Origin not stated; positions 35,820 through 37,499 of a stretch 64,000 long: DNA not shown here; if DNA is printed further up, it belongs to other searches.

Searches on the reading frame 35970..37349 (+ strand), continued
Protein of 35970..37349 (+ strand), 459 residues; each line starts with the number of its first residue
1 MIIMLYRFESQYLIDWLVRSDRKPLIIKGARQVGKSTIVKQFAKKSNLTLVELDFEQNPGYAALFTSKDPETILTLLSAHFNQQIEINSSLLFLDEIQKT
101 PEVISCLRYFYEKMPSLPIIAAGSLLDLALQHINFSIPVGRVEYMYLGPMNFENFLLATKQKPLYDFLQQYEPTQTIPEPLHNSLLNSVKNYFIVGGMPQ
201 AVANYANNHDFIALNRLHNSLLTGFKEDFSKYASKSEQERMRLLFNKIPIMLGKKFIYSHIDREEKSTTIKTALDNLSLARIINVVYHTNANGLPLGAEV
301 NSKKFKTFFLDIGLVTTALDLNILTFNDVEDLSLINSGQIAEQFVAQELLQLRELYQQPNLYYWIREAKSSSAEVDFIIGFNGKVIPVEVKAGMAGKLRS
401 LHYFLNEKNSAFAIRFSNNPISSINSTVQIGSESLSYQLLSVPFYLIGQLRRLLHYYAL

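Call 67: search_dna_similar(query=window:35979-37349:+, collection=phages, mode=protein, max_rows=15, max_evalue=1e-10)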
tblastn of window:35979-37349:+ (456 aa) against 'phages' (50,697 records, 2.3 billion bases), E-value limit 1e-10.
Records with a match: 10; places in all: 10; records where one place covers at least 80% of the query: 8.
Best place of each record, by identity: <60% 10.
By first word of the organism name: Bacteriophage 9; Mycoplasma 1.
By host as written in the record: - 10.
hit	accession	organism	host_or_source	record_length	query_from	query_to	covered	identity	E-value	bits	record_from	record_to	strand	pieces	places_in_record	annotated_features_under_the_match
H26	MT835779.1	Bacteriophage sp.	human fecal samples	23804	9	454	98%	34.9%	5e-62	223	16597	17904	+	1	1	record has no annotation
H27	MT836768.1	Bacteriophage sp.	human fecal samples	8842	8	414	89%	33.7%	1e-56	207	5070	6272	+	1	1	record has no annotation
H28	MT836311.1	Bacteriophage sp.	human fecal samples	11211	1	403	88%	32.0%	1e-46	179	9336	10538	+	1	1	record has no annotation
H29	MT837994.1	Bacteriophage sp.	human fecal samples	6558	22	398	83%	29.1%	1e-32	137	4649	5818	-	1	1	record has no annotation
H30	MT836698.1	Bacteriophage sp.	human fecal samples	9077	8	408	88%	27.2%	1e-28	125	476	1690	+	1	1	record has no annotation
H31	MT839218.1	Bacteriophage sp.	human fecal samples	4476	64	449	85%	27.9%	5e-24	111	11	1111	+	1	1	record has no annotation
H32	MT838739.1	Bacteriophage sp.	human fecal samples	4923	10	413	89%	24.3%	3e-26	117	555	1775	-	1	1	record has no annotation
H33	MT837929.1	Bacteriophage sp.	human fecal samples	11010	17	390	82%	25.5%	3e-28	124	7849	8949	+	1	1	record has no annotation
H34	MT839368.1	Bacteriophage sp.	human fecal samples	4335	87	415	72%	25.2%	2e-17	91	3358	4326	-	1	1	record has no annotation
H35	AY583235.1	Mycoplasma phage phiMFV1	-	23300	1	159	35%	32.5%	4e-11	72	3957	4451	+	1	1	orf: ORF;disrupted by an in-frame stop codon and a phiMFV1 prophage ...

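Call 68: get_annotated_region(hit=H2, flank=1500)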
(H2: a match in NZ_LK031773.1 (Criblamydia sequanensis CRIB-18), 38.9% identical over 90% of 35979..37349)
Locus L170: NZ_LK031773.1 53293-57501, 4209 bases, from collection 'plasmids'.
description: Criblamydia sequanensis CRIB-18 plasmid 1, complete sequence
organism: Criblamydia sequanensis CRIB-18 (NCBI taxid 1437425)
taxonomy: Bacteria; Chlamydiota; Chlamydiia; Parachlamydiales; Criblamydiaceae; Criblamydia; Criblamydia sequanensis; Criblamydia sequanensis CRIB-18
host: -; source: -; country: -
typing (MOB-suite, as given by PLSDB): non-mobilizable; replicon rep_cluster_1624
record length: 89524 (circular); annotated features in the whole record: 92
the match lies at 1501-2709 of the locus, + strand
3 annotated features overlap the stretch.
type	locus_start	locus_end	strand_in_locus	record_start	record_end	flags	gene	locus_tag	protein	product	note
CDS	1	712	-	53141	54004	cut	-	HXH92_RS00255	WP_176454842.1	arsenite methyltransferase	-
CDS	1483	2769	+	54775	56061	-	-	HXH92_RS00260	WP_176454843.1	AAA family ATPase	-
CDS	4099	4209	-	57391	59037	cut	-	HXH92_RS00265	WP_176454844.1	hypothetical protein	-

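Call 69: get_annotated_region(hit=H10, flank=1500)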
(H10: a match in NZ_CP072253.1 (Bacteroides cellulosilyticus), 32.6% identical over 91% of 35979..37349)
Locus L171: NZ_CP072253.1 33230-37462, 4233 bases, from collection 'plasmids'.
description: Bacteroides cellulosilyticus strain CL06T03C01 plasmid pMMCAT_BcelCL06T03, complete sequence
organism: Bacteroides cellulosilyticus (NCBI taxid 246787)
taxonomy: Bacteria; Bacteroidota; Bacteroidia; Bacteroidales; Bacteroidaceae; Bacteroides; Bacteroides cellulosilyticus
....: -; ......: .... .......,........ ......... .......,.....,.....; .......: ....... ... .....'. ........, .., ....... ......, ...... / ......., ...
typing (MOB-suite, as given by PLSDB): non-mobilizable; replicon rep_cluster_1702
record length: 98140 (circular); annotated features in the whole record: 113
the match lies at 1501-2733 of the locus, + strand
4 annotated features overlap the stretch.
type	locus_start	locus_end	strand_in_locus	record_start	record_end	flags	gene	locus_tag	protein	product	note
CDS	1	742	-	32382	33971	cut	-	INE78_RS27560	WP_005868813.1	type II toxin-antitoxin system HipA family toxin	-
CDS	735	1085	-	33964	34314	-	-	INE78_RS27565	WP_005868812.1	helix-turn-helix domain-containing protein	-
CDS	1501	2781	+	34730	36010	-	-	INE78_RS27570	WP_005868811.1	ATP-binding protein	-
CDS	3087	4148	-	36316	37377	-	-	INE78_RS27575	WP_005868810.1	LuxR C-terminal-related transcriptional regulator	-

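Call 70: get_annotated_region(hit=H1, flank=1500)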
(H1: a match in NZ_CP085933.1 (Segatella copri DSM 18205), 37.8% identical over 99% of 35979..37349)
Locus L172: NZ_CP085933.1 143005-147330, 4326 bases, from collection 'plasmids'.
description: Segatella copri DSM 18205 strain FDAARGOS_1573 plasmid unnamed1, complete sequence
organism: Segatella copri DSM 18205 (NCBI taxid 537011)
taxonomy: Bacteria; Bacteroidota; Bacteroidia; Bacteroidales; Prevotellaceae; Segatella; Segatella copri; Segatella copri DSM 18205
host: -; source: -; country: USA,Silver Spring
typing (MOB-suite, as given by PLSDB): non-mobilizable
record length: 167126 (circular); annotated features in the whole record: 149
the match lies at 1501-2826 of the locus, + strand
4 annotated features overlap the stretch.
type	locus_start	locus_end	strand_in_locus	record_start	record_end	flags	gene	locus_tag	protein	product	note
CDS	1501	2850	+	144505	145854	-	-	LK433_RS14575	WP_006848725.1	AAA family ATPase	-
CDS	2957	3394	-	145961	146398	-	-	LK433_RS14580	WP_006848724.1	hypothetical protein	-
CDS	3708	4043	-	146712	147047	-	-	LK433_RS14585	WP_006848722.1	hypothetical protein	-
CDS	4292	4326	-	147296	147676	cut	-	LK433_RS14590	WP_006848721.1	HNH endonuclease domain-containing protein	-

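Call 81: find_encoding_contigs(protein=window:35979-37349:+, flank=3000, max_places=5)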
Protein window:35979-37349:+ (456 aa): 1 contig read that carries it; 1 place shown.
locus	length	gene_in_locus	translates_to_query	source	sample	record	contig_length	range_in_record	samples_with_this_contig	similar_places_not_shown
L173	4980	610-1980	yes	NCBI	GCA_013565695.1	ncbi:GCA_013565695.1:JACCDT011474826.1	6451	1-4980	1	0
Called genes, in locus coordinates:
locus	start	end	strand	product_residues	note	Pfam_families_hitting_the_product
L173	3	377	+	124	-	?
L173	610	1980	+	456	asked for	PF13173:AAA_14, PF13635:DUF4143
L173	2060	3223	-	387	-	PF13173:AAA_14, PF13635:DUF4143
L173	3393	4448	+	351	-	-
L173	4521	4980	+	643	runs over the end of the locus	?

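Call 86: fold_search(model_id=the predicted structure, library=pdb)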
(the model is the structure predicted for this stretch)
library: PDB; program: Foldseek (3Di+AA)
matches with E <= 10: 1644; with E <= 0.001: 252
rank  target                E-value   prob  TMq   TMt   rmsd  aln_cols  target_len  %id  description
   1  2fna_A                1.6e-06  1.00  0.38  0.48   8.9       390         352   14  Crystal structure of an archaeal aaa+ atpase (sso1545) from sulfolobus solfataricus p2 at 2.00 A resolution (released 2006-02-07)
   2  8twa_1                7.9e-06  1.00  0.25  0.25  18.9       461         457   14  Cryo-EM structure of S. cerevisiae Ctf18-RFC-PCNA-PolE-DNA complex (released 2024-09-04)
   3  7zbh_B                1.7e-05  1.00  0.28  0.34  14.3       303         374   10  ATP-dependent zinc metalloprotease FtsH (BB0789) from Borrelia burgdorferi (released 2023-04-05)
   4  8s0c_E                2.0e-05  1.00  0.27  0.31  16.1       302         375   11  H. sapiens ORC1-5 bound to double stranded DNA as part of the MCM-ORC complex (released 2024-10-02)
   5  7zbh_F                2.2e-05  1.00  0.25  0.30  15.0       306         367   11  ATP-dependent zinc metalloprotease FtsH (BB0789) from Borrelia burgdorferi (released 2023-04-05)
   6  7zbh_A                2.4e-05  1.00  0.28  0.34  13.2       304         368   12  ATP-dependent zinc metalloprotease FtsH (BB0789) from Borrelia burgdorferi (released 2023-04-05)
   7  7zbh_D                2.8e-05  1.00  0.25  0.31  15.0       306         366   11  ATP-dependent zinc metalloprotease FtsH (BB0789) from Borrelia burgdorferi (released 2023-04-05)
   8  2qby_B                2.9e-05  1.00  0.26  0.31  16.6       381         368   14  Crystal structure of a heterodimer of Cdc6/Orc1 initiators bound to origin DNA (from S. solfataricus) (released 2007-09-11)
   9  7u19_D                3.6e-05  1.00  0.30  0.39  14.7       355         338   13  RFC:PCNA bound to nicked DNA (released 2022-07-06)
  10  2qby_A                4.0e-05  1.00  0.26  0.31  18.3       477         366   12  Crystal structure of a heterodimer of Cdc6/Orc1 initiators bound to origin DNA (from S. solfataricus) (released 2007-09-11)
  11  3hte_E                4.9e-05  1.00  0.24  0.34  12.5       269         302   13  Crystal structure of nucleotide-free hexameric ClpX (released 2009-11-24)
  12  8efv_C                4.9e-05  1.00  0.28  0.40  15.9       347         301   15  Structure of single homo-hexameric Holliday junction ATP-dependent DNA helicase RuvB motor (released 2023-05-10)
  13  7zbh_I                4.9e-05  1.00  0.25  0.30  14.7       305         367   10  ATP-dependent zinc metalloprotease FtsH (BB0789) from Borrelia burgdorferi (released 2023-04-05)
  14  7tib_C                4.9e-05  1.00  0.26  0.34  14.7       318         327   14  Structure of the yeast clamp loader (Replication Factor C RFC) bound to the open sliding clamp (Proliferating Cell Nuc (released 2022-02-16)
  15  4i34_D                5.2e-05  1.00  0.24  0.34  12.1       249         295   15  Crystal Structure of W-W-W ClpX Hexamer (released 2013-05-15)
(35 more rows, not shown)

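Call 97: search_protein_families(library=pfam, proteins=[L047:1301-2659:+, L047:3025-3483:+, L047:72-860:+], max_evalue=0.01)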
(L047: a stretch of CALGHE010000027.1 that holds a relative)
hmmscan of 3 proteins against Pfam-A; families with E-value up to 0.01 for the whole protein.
L047:1301-2659:+ (452 aa): 3 families
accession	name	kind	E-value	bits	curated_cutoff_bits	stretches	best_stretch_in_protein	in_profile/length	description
PF13635.12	DUF4143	-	2.6e-23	82.9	28.1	1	227-391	3-160/160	Domain of unknown function (DUF4143)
PF13173.12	AAA_14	-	6e-23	81.7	27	1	19-153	2-129/129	AAA domain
PF00004.35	AAA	-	0.0098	16.8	21.2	0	23-98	2-68/131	ATPase family associated with various cellular activities (AAA)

L047:3025-3483:+ (152 aa): 0 families

L047:72-860:+ (262 aa): 1 family
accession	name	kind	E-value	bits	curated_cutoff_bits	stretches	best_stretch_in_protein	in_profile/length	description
PF01715.23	IPPT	-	4.1e-59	200.6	23.6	1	1-232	6-242/243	IPP transferase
